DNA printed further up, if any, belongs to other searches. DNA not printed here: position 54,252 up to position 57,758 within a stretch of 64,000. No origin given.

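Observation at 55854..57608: Four ~147-aa (~441-bp) tandem repeat domains of unknown function at the C-terminus of a secreted S8 subtilase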

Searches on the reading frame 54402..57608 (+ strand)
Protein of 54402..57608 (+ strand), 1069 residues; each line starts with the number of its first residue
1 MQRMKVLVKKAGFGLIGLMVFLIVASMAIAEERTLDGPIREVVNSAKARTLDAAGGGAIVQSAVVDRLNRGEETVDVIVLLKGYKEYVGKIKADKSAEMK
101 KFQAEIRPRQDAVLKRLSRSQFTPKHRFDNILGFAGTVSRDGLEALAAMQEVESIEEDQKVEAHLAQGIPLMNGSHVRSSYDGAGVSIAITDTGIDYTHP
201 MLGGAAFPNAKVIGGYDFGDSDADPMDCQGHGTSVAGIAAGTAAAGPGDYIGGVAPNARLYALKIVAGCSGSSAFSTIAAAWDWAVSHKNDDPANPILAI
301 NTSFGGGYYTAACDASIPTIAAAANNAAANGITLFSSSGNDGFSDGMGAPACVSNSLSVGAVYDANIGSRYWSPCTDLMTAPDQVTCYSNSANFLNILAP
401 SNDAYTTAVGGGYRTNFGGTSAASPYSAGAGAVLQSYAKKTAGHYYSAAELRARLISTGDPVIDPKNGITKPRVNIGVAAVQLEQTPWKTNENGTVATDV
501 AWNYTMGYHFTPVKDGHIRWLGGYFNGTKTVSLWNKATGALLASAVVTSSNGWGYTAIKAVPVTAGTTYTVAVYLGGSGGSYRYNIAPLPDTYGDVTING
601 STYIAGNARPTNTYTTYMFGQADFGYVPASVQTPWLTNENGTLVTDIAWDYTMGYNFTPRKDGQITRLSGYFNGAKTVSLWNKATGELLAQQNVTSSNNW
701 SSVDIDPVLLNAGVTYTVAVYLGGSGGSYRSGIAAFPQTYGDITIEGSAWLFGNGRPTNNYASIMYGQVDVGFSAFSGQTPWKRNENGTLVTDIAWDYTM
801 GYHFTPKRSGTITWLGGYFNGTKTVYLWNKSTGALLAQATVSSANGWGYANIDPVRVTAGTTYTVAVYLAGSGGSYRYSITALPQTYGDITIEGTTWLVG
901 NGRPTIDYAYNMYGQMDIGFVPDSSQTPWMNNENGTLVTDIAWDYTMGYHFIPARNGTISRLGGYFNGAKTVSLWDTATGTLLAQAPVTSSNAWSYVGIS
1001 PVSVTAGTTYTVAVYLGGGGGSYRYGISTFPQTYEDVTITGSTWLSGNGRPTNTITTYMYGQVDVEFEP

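Call 3: search_protein_families(library=pfam, proteins=[window:54402-57608:+], max_evalue=1)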
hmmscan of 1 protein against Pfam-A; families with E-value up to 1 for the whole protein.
window:54402-57608:+ (1069 aa): 8 families
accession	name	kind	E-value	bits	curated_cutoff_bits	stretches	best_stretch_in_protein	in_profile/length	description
PF00082.27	Peptidase_S8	-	2.9e-31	109.3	21.8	1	183-459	1-273/288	Subtilase family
PF05922.21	Inhibitor_I9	-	1.7e-06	29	21.2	1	102-164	16-82/82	Peptidase inhibitor I9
PF02829.19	3H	-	0.14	12.8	25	1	71-119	21-69/97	3H domain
PF11530.13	Pilin_PilX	-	0.15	12.4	25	0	993-1037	72-112/127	Minor type IV pilin, PilX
PF19177.5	DUF5859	-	0.2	12.2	25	0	964-1054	9-92/162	Family of unknown function (DUF5859)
PF24473.1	CON_HrpB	-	0.21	11.9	27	0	971-985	6-20/35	ATP-dependent RNA helicase HrpB, connector region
PF23517.1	WW_TCERG1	-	0.22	11.3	70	0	524-536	27-39/55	TCERG1 WW domain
PF21945.1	MT-RNR1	-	0.51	11.1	27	0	652-661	5-14/16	Mitochondrial-derived peptide MOTS-c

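Call 4: search_protein_families(library=ncbifam, proteins=[window:54402-57608:+], max_evalue=1)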
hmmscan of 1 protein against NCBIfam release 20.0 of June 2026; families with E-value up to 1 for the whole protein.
window:54402-57608:+ (1069 aa): 4 families
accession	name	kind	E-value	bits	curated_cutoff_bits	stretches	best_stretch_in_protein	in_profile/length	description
TIGR03921.1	T7SS_mycosin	equivalog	7.4e-23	81.2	278.75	1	181-463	10-268/353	type VII secretion-associated serine protease mycosin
TIGR03721.1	exospore_TM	domain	5e-10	39.7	93.15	3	653-725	53-125/169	exosporium glycoprotein BclB-related protein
NF040553.1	SGO_0316_fam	subfamily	0.0001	20.1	1400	1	208-341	335-464/1486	SGO_0316/SGO_0317 family LPXTG-anchored serine peptidase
NF050072.1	ProExpChapSatSMycob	equivalog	0.014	14.4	700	0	991-1017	247-275/427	protein export chaperone SatS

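Call 8: find_homologous_proteins(query=window:54402-57608:+, max_evalue=0.00001)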
Query window:54402-57608:+ (1069 aa): 1104 proteins with E <= 0.00001 among 8000 candidates; the best 120 are listed.
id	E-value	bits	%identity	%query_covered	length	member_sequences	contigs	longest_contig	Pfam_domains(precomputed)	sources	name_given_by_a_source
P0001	0.0e+0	2423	100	100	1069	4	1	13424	PF05922.22,PF00082.28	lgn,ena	-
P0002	0.0e+0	1638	69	100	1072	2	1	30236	PF13313.12,PF05922.22,PF00082.28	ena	-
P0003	0.0e+0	1504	72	86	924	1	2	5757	PF05922.22,PF00082.28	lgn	-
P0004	0.0e+0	1385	67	87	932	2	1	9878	PF13313.12,PF00082.28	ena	-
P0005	3.9e-204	699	69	44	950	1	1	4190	PF00415.25,PF18998.7,PF13540.13,PF25384.2,PF00082.28,PF25390.2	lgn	-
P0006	5.4e-199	682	74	41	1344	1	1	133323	PF00415.25,PF17802.8,PF13540.13,PF13620.13,PF25384.2,PF17210.10,PF22544.3,PF00082.28,PF25390.2,PF22073.3,PF13715.13,PF05922.22,PF18998.7,PF00041.28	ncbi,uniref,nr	ncbi:MAG: S8 family serine peptidase [Sulfuricaulis sp.]|uniref:S8 family serine peptidase n=1 Tax=S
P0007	5.9e-192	658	57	50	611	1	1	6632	PF00082.28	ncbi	-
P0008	1.0e-175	605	66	39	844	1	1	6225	PF05922.22,PF06452.17,PF00082.28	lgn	-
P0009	3.1e-175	603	41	38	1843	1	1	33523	PF00082.28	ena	-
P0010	8.2e-175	602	65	40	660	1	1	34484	PF05922.22,PF00082.28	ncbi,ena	-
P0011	2.8e-168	580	60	40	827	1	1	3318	PF19190.7,PF00082.28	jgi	-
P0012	2.9e-167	577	63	40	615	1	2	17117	PF00082.28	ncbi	-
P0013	3.9e-165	570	65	39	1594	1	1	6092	PF19190.7,PF11617.14,PF00353.26,PF22544.3,PF00082.28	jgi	jgi:subtilisin family serine protease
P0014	8.7e-160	552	60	39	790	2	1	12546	PF05922.22,PF00404.25,PF18998.7,PF00082.28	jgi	jgi:subtilisin family serine protease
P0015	2.6e-153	531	61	38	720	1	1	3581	PF00082.28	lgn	-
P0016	4.3e-149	517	53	43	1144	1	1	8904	PF05922.22,PF17957.8,PF00082.28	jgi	-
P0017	5.4e-145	503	55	40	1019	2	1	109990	PF00082.28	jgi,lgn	-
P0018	1.0e-140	489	53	41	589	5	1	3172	PF05922.22,PF00082.28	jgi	jgi:hypothetical protein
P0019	3.5e-140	487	55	40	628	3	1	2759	PF00082.28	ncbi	-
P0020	3.2e-138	481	54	40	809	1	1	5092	PF07705.18,PF00082.28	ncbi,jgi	-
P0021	5.2e-137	477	54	38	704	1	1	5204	PF05922.22,PF00082.28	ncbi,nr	ncbi:MAG: S8 family serine peptidase [Deltaproteobacteria bacterium]|nr:S8 family serine peptidase [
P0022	6.8e-136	473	53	40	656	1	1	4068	PF00082.28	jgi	jgi:hypothetical protein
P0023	1.0e-134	469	53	38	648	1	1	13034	PF00082.28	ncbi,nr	ncbi:MAG: S8 family serine peptidase, partial [Deltaproteobacteria bacterium]|nr:S8 family serine pe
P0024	1.4e-132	462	55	40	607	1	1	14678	PF13946.12,PF00082.28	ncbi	-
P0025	1.5e-132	462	47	45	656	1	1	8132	PF00082.28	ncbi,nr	ncbi:MAG: S8 family serine peptidase, partial [Deltaproteobacteria bacterium]|nr:S8 family serine pe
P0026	3.0e-131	457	50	44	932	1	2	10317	PF00082.28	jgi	jgi:subtilisin family serine protease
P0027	5.4e-130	453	53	39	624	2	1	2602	PF00082.28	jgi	jgi:hypothetical protein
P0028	8.4e-128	446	52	38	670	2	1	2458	PF00082.28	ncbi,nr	ncbi:MAG: S8 family serine peptidase, partial [Deltaproteobacteria bacterium]|nr:S8 family serine pe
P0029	8.9e-127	443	54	39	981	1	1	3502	PF20773.6,PF07705.18,PF00082.28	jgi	jgi:subtilisin family serine protease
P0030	3.6e-126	441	47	45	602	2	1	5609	PF00082.28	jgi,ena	-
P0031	4.0e-126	441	51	40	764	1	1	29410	PF01839.30,PF13517.13,PF00082.28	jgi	-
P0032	7.3e-125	436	51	39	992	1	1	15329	PF00404.25,PF00082.28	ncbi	-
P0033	8.4e-125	436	52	39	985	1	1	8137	PF20773.6,PF07705.18,PF00082.28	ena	-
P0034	1.4e-124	435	53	39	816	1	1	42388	PF00082.28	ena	-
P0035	3.6e-124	434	51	39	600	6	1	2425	PF19190.7,PF13004.14,PF00082.28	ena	-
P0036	3.8e-124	434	48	44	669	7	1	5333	PF19190.7,PF13004.14,PF00082.28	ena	-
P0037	4.6e-124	434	51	40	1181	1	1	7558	PF00082.28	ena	-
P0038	7.3e-124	433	50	41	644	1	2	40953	PF00082.28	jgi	-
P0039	2.5e-123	431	52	38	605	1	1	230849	PF04151.22,PF00082.28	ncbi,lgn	-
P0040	5.2e-123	430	50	39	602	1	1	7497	PF00082.28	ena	-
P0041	1.3e-122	429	48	46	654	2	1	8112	PF00082.28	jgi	-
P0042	2.2e-122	428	48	44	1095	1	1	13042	PF00082.28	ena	-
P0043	2.4e-122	428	46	45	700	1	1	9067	PF00404.25,PF00082.28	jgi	jgi:hypothetical protein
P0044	3.8e-122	427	52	39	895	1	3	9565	PF00082.28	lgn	-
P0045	6.6e-122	427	52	39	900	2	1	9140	PF00082.28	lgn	-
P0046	9.5e-122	426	48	41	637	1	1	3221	PF18884.6,PF00082.28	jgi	jgi:subtilisin family serine protease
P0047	1.5e-121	425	50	42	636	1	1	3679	PF19190.7,PF00082.28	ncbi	ncbi:MAG: S8 family peptidase, partial [Planctomycetota bacterium]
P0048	2.1e-121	425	50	40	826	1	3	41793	PF05922.22,PF00082.28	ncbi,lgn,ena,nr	ncbi:MAG: S8 family serine peptidase [Phycisphaerae bacterium]|nr:S8 family serine peptidase [Phycis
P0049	2.7e-121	425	49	42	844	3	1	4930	PF00082.28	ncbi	ncbi:MAG: S8 family serine peptidase [Sedimentisphaerales bacterium]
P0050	3.9e-121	424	49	41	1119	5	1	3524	PF00082.28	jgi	jgi:hypothetical protein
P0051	1.2e-120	422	51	40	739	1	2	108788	PF04151.22,PF00082.28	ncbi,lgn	-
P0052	1.7e-120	422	52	39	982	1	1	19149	PF20773.6,PF07705.18,PF00082.28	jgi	jgi:subtilisin family serine protease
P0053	2.1e-120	422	50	40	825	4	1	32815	PF00082.28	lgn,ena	-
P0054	2.2e-120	422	52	39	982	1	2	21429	PF20773.6,PF07705.18,PF00082.28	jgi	jgi:subtilisin family serine protease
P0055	3.8e-120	421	52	40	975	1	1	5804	PF07705.18,PF00082.28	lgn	-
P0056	4.2e-120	421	51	39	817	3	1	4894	PF00082.28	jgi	jgi:subtilisin family serine protease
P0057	4.7e-120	420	48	44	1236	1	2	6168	PF00082.28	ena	-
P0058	4.8e-120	420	51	39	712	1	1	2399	PF07679.23,PF13895.13,PF13927.13,PF00047.32,PF00082.28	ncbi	ncbi:MAG: S8 family serine peptidase, partial [Planctomycetota bacterium]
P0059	8.7e-120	420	46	45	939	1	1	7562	PF19190.7,PF08794.17,PF08159.18,PF13004.14,PF00082.28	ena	-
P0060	1.1e-119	419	48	44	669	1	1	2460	PF19190.7,PF13004.14,PF00082.28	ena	-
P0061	2.4e-119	418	50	40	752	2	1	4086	PF07705.18,PF00082.28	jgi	-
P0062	8.5e-119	416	50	40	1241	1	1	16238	PF00082.28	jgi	jgi:subtilisin family serine protease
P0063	9.5e-119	416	49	43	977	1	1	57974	PF20773.6,PF07705.18,PF00082.28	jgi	jgi:subtilisin family serine protease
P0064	2.0e-118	415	52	39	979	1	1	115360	PF20773.6,PF07705.18,PF00082.28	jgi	jgi:subtilisin family serine protease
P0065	9.3e-118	413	50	39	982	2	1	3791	PF20773.6,PF07705.18,PF00082.28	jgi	jgi:subtilisin family serine protease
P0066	1.1e-117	413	48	40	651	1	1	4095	PF00082.28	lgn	-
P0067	1.5e-117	412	52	40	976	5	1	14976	PF07705.18,PF00082.28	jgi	-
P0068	1.7e-117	412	51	39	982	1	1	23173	PF07705.18,PF00082.28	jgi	jgi:subtilisin family serine protease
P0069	2.2e-117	412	49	40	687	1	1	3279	PF00082.28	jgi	-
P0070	2.9e-117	411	49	40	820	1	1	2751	PF07705.18,PF00082.28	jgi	jgi:subtilisin family serine protease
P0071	4.6e-117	411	47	43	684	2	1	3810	PF19190.7,PF13004.14,PF00082.28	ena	-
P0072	7.9e-117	410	50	40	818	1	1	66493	PF00082.28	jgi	jgi:subtilisin family serine protease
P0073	1.5e-116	409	47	41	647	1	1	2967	PF00082.28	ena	-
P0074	1.7e-116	409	48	42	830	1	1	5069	PF00082.28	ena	-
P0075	1.8e-116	409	48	39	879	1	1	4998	PF06439.19,PF07705.18,PF00082.28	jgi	jgi:hypothetical protein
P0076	2.0e-116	408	50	40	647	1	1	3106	PF00082.28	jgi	jgi:subtilisin family serine protease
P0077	2.1e-116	408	47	42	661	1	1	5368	PF00404.25,PF00082.28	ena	-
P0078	2.5e-116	408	46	45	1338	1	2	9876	PF13715.13,PF18998.7,PF13620.13,PF00082.28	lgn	-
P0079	3.1e-116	408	51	39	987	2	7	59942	PF20773.6,PF07705.18,PF00082.28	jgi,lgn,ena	-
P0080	4.7e-116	407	46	43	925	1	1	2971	PF23759.2,PF00082.28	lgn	-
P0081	4.8e-116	407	50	41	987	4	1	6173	PF20773.6,PF07705.18,PF00082.28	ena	-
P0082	5.3e-116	407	48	42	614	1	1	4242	PF00082.28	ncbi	-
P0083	5.9e-116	407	49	40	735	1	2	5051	PF05922.22,PF00404.25,PF00082.28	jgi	jgi:subtilisin family serine protease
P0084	6.2e-116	407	51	38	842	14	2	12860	PF00082.28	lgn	-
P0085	1.1e-115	406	50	39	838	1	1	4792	PF00082.28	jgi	jgi:subtilisin family serine protease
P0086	1.1e-115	406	45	45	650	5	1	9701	PF00082.28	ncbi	-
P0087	1.9e-115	405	49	39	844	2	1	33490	PF00404.25,PF00082.28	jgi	-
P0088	2.1e-115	405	47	44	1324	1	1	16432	PF18998.7,PF00082.28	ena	-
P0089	2.5e-115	405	52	36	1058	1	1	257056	PF23759.2,PF00082.28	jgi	-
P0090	2.7e-115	405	50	39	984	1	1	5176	PF07705.18,PF00082.28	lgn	-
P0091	3.0e-115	405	44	43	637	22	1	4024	PF00082.28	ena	-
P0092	3.2e-115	404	50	39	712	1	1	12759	PF00082.28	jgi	jgi:subtilisin family serine protease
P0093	3.3e-115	404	52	36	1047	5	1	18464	PF23759.2,PF00082.28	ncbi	-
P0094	4.1e-115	404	47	44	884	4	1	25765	PF06439.19,PF07705.18,PF00082.28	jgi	-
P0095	6.0e-115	404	45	44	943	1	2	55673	PF00082.28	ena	-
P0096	6.3e-115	403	50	40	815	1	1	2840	PF05922.22,PF00082.28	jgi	jgi:subtilisin family serine protease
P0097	6.6e-115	403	47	41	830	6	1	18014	PF00082.28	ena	-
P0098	6.7e-115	403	46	44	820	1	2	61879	PF00082.28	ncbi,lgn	-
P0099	7.6e-115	403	47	41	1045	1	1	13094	PF00082.28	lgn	-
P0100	8.0e-115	403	49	40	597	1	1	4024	PF05922.22,PF00082.28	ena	-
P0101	8.7e-115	403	50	39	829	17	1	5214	PF00082.28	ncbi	ncbi:MAG: S8 family serine peptidase [Planctomycetota bacterium]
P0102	8.7e-115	403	45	44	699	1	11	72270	PF00082.28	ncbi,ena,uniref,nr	ncbi:MAG: S8 family serine peptidase [Deltaproteobacteria bacterium]|uniref:S8 family serine peptida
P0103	8.8e-115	403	51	38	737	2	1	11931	PF03781.23,PF00082.28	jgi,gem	-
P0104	1.0e-114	403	50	39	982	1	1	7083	PF07705.18,PF00082.28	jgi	jgi:subtilisin family serine protease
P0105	1.1e-114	403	49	40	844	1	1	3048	PF03781.23,PF00082.28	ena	-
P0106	1.3e-114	402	50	39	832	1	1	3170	PF00082.28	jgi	-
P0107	1.4e-114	402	49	40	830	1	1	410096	PF00404.25,PF00082.28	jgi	jgi:subtilisin family serine protease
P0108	1.5e-114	402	52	39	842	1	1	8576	PF00082.28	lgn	-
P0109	1.6e-114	402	51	39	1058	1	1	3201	PF05922.22,PF00082.28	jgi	jgi:subtilisin family serine protease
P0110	1.9e-114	402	50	38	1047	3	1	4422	PF00404.25,PF00082.28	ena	-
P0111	1.9e-114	402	49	42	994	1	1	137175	PF20773.6,PF07705.18,PF00082.28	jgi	jgi:subtilisin family serine protease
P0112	2.0e-114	402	47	42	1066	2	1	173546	PF00082.28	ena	-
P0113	2.0e-114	402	50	39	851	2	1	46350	PF00082.28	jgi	-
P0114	2.3e-114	402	44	46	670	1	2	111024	PF00082.28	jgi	-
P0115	2.4e-114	402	49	40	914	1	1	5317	PF00082.28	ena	-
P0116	2.6e-114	401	50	39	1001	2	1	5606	PF00801.27,PF00082.28,PF18911.7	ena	-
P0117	3.1e-114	401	49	39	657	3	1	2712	PF00082.28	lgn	-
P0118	3.4e-114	401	47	43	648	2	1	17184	PF00082.28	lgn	-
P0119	3.8e-114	401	50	39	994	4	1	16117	PF20773.6,PF07705.18,PF00082.28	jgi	-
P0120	3.8e-114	401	48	42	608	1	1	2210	PF00082.28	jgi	jgi:subtilisin family serine protease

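Call 20: find_encoding_contigs(protein=P0001, flank=8000, max_places=4)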
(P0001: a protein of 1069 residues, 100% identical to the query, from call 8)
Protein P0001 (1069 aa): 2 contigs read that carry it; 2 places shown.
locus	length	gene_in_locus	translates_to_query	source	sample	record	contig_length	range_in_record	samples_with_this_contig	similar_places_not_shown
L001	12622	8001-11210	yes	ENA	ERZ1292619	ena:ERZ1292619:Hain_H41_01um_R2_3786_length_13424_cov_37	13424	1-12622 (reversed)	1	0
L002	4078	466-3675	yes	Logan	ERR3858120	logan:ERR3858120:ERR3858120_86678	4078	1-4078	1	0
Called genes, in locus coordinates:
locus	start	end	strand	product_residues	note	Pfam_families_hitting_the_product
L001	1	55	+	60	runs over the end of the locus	-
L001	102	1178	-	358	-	PF00180:Iso_dh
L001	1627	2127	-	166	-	PF00694:Aconitase_C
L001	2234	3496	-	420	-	PF00330:Aconitase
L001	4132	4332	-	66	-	-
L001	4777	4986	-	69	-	-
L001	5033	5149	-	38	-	-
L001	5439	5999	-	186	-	PF22741:PTP-NADK (weak), PF03162:Y_phosphatase2, PF22785:Tc-R-P, PF00782:DSPc (weak), PF13350:Y_phosphatase3 (weak)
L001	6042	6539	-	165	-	-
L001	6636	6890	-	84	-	PF24732:ParE_like (weak)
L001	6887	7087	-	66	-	-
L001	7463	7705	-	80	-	PF08502:LeuA_dimer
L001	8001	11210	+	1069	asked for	PF05922:Inhibitor_I9 (weak), PF00082:Peptidase_S8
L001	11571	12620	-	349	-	?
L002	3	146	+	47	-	?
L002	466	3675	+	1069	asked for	PF05922:Inhibitor_I9 (weak), PF00082:Peptidase_S8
